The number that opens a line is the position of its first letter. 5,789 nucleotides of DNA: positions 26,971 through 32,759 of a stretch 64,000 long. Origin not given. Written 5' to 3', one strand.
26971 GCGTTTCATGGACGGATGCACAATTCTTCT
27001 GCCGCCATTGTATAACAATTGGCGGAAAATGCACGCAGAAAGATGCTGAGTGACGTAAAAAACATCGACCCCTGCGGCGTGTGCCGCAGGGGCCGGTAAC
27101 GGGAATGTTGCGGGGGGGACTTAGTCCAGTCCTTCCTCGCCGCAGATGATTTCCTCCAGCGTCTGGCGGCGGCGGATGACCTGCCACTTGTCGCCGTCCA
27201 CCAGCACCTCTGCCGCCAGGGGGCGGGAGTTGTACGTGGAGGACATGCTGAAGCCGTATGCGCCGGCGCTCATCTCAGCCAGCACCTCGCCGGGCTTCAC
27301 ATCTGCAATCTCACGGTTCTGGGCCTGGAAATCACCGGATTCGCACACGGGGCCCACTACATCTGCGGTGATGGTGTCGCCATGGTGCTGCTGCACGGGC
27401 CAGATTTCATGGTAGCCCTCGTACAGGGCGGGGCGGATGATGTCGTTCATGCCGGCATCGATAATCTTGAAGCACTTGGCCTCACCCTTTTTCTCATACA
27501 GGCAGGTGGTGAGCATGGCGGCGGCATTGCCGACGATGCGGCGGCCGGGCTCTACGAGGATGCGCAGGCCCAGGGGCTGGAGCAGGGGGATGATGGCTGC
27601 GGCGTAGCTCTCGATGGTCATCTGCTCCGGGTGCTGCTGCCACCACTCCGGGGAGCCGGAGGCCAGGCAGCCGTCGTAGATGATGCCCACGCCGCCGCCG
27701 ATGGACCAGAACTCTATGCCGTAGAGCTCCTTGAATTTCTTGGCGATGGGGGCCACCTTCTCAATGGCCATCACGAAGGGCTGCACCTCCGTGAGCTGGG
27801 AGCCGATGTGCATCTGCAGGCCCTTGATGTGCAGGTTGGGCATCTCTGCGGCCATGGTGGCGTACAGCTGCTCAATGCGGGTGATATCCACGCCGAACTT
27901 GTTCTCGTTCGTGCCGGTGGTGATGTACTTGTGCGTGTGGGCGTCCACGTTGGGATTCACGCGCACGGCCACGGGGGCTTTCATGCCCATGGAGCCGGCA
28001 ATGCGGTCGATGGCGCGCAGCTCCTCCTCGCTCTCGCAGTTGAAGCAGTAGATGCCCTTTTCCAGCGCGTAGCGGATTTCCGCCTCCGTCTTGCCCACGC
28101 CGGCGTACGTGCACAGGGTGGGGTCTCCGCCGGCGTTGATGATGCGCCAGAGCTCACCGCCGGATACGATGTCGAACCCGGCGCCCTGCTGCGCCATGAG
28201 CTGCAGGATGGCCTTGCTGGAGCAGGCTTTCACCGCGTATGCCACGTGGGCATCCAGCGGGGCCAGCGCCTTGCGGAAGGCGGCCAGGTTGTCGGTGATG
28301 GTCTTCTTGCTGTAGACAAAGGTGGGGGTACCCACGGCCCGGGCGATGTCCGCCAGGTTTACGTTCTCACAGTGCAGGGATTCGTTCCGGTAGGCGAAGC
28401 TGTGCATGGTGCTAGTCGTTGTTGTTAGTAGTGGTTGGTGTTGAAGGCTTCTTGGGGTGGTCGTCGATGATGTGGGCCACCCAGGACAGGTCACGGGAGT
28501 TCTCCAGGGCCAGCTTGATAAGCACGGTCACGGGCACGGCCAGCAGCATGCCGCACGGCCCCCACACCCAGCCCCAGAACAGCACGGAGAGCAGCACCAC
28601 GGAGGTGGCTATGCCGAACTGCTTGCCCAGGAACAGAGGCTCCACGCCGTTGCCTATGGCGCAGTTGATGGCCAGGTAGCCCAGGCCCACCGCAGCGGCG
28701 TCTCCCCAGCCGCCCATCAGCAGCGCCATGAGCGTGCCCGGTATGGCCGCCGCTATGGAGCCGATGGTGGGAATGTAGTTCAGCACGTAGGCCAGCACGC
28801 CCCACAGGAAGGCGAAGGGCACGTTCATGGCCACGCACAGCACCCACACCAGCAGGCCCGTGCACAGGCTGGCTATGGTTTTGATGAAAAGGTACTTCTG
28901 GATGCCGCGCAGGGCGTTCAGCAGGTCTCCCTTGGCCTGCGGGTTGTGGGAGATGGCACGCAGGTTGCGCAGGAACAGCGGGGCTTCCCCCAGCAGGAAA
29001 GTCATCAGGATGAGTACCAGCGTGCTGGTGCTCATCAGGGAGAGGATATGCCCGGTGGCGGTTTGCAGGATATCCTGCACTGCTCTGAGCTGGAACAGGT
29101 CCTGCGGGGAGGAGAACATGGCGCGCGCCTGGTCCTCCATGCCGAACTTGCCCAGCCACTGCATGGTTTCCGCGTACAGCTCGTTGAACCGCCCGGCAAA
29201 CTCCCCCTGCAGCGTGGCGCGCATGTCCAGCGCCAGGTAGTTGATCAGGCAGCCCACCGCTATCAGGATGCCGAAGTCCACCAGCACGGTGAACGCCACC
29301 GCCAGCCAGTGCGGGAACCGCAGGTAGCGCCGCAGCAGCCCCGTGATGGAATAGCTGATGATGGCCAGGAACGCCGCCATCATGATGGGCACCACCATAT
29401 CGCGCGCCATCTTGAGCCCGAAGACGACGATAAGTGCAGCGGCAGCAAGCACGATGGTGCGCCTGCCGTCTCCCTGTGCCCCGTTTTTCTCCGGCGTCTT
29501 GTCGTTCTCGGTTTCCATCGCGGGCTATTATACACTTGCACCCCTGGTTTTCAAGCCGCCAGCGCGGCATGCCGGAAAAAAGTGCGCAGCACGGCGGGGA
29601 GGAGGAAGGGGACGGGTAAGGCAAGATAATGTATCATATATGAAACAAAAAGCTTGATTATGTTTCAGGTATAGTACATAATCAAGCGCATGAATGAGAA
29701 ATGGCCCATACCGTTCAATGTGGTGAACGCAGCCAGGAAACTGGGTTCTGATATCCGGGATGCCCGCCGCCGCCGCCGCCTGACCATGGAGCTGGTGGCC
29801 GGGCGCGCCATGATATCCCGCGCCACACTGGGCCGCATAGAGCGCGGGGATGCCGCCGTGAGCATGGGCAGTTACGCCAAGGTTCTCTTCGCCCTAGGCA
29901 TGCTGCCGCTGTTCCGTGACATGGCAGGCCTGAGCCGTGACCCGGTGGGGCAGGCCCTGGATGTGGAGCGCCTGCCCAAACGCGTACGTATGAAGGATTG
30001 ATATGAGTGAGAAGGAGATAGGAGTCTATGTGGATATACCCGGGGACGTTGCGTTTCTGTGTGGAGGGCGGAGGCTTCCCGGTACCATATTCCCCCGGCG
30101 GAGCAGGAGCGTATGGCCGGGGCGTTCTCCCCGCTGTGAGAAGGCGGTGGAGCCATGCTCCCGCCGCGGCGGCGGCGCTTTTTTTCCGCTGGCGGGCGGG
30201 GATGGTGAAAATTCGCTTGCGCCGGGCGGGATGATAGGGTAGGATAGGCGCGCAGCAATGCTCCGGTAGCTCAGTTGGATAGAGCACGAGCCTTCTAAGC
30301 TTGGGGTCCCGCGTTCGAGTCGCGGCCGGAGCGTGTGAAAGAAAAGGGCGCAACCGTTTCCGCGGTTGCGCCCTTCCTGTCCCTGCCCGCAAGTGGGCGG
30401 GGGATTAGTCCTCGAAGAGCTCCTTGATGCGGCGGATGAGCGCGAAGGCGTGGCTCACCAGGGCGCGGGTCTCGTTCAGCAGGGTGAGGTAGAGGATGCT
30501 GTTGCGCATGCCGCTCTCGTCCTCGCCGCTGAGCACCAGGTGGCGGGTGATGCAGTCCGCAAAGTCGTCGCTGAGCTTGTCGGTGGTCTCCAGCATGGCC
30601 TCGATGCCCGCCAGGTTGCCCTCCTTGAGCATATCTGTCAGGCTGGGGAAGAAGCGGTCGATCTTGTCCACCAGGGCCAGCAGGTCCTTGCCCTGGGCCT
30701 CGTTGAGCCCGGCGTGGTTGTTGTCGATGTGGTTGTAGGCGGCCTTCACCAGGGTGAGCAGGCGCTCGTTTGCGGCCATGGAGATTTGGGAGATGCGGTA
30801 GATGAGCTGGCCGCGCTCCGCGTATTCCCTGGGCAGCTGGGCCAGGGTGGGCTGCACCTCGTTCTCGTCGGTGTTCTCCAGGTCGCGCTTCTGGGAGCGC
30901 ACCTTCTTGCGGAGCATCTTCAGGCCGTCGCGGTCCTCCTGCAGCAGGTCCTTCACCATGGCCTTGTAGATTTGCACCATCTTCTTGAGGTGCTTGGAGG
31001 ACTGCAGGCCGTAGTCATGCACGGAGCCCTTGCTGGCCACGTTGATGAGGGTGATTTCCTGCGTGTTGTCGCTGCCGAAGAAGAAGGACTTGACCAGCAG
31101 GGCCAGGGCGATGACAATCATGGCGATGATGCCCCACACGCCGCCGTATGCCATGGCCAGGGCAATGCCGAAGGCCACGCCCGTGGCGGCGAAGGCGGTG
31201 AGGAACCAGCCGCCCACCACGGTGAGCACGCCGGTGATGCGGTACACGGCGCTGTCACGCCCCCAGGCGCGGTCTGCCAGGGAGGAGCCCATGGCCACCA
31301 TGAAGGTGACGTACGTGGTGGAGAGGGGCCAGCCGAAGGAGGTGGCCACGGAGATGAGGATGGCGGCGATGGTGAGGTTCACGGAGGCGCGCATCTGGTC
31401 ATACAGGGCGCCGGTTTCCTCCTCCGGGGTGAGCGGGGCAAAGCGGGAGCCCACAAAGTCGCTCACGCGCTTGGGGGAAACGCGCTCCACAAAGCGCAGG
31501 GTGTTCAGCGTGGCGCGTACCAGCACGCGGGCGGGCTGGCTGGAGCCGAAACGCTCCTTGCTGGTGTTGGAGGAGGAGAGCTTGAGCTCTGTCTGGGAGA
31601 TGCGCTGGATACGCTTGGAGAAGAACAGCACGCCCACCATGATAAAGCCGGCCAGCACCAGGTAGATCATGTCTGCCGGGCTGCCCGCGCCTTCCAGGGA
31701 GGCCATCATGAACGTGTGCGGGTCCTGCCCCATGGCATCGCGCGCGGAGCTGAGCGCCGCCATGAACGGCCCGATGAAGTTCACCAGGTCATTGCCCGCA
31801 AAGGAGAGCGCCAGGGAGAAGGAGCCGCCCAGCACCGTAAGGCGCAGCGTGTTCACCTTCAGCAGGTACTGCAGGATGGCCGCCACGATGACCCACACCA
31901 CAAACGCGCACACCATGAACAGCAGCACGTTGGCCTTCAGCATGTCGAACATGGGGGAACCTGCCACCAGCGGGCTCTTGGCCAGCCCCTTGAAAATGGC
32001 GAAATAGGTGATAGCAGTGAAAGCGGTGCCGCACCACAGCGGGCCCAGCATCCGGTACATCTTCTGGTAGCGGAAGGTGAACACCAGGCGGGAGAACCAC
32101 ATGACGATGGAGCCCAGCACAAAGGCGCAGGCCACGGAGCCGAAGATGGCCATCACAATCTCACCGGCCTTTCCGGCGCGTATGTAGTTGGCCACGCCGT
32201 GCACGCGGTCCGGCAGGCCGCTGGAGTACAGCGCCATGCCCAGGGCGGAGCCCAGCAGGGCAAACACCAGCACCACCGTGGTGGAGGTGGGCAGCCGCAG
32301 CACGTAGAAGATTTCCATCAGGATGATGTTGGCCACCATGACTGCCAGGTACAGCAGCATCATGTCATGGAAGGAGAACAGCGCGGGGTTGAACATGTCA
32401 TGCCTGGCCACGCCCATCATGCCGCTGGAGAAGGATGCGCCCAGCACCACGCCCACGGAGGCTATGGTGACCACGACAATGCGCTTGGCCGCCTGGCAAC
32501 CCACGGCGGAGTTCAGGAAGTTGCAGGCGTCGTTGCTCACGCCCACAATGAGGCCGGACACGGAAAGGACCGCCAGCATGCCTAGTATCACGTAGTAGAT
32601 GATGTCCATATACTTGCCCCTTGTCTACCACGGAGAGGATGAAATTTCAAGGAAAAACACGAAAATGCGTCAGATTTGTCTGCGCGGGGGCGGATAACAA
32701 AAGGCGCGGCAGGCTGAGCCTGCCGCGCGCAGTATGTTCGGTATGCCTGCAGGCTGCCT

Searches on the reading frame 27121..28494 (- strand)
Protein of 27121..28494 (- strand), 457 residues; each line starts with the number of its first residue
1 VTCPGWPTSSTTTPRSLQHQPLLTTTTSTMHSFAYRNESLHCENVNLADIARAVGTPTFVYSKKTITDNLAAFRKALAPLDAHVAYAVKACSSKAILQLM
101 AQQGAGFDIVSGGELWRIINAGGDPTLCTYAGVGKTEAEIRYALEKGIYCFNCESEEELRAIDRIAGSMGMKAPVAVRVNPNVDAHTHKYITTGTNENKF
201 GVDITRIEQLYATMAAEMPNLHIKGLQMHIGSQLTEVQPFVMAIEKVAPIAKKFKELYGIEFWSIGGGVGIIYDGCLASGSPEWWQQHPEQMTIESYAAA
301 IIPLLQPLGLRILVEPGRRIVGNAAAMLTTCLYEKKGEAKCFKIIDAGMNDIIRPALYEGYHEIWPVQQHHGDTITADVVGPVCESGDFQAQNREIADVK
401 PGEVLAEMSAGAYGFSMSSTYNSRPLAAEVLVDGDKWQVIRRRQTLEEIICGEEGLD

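Call 48: search_protein_families(library=pfam, proteins=[window:27121-28494:-], max_evalue=0.001)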
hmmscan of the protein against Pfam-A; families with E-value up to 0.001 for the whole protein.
window:27121-28494:- (457 aa): 3 families
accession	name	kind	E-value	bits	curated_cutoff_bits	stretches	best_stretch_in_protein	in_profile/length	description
PF02784.22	Orn_Arg_deC_N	-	1.1e-55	189.1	23.4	1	65-321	3-246/247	Pyridoxal-dependent decarboxylase, pyridoxal binding domain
PF00278.28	Orn_DAP_Arg_deC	-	4e-22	78.7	23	1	152-411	5-95/95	Pyridoxal-dependent decarboxylase, C-terminal sheet domain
PF01168.26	Ala_racemase_N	-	0.00013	22.2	24.1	1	64-268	4-196/220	Alanine racemase, N-terminal domain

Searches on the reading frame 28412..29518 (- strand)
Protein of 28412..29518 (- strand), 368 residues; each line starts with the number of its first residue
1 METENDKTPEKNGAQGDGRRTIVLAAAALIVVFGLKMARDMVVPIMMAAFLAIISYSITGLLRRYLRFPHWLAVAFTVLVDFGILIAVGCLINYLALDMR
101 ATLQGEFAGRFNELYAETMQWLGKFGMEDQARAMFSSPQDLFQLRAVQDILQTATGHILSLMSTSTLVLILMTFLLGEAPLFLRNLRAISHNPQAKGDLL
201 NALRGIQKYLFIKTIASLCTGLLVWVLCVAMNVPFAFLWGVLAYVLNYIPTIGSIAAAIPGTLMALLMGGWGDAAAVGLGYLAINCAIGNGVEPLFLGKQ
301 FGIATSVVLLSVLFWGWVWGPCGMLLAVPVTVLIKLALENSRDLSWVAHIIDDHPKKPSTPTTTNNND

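Call 48: search_protein_families(library=pfam, proteins=[window:28412-29518:-], max_evalue=0.001)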
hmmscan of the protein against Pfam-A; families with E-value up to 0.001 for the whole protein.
window:28412-29518:- (368 aa): 1 family
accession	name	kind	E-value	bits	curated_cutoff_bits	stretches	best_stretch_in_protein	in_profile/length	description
PF01594.21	AI-2E_transport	-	1.9e-47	162.5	34.3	1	24-340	4-325/327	AI-2E family transporter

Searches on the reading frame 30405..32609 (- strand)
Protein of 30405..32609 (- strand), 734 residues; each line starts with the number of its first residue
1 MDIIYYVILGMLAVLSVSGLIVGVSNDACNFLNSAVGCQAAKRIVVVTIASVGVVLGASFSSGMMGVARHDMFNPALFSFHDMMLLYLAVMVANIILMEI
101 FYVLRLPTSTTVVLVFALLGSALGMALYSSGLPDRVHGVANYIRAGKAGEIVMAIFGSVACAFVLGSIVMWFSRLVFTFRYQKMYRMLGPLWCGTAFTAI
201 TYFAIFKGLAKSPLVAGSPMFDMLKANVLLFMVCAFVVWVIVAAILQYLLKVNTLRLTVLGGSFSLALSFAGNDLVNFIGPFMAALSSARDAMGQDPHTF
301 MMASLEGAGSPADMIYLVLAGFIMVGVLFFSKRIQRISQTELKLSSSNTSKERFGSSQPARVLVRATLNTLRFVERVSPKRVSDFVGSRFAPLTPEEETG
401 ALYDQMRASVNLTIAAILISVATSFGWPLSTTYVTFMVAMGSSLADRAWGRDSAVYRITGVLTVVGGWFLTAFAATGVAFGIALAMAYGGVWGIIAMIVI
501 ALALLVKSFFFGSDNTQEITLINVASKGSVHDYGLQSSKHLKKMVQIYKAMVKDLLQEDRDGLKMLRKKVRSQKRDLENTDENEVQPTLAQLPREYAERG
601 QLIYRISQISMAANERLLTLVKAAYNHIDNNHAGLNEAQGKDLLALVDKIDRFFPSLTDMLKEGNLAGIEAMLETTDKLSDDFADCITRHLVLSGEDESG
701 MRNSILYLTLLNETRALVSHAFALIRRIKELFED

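Call 48: search_protein_families(library=pfam, proteins=[window:30405-32609:-], max_evalue=0.001)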
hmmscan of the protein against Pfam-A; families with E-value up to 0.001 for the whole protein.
window:30405-32609:- (734 aa): 1 family
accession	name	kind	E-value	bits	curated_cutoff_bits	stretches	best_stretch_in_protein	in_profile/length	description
PF01384.25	PHO4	-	2.1e-25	89.9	33.7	2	26-337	4-269/350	Phosphate transporter family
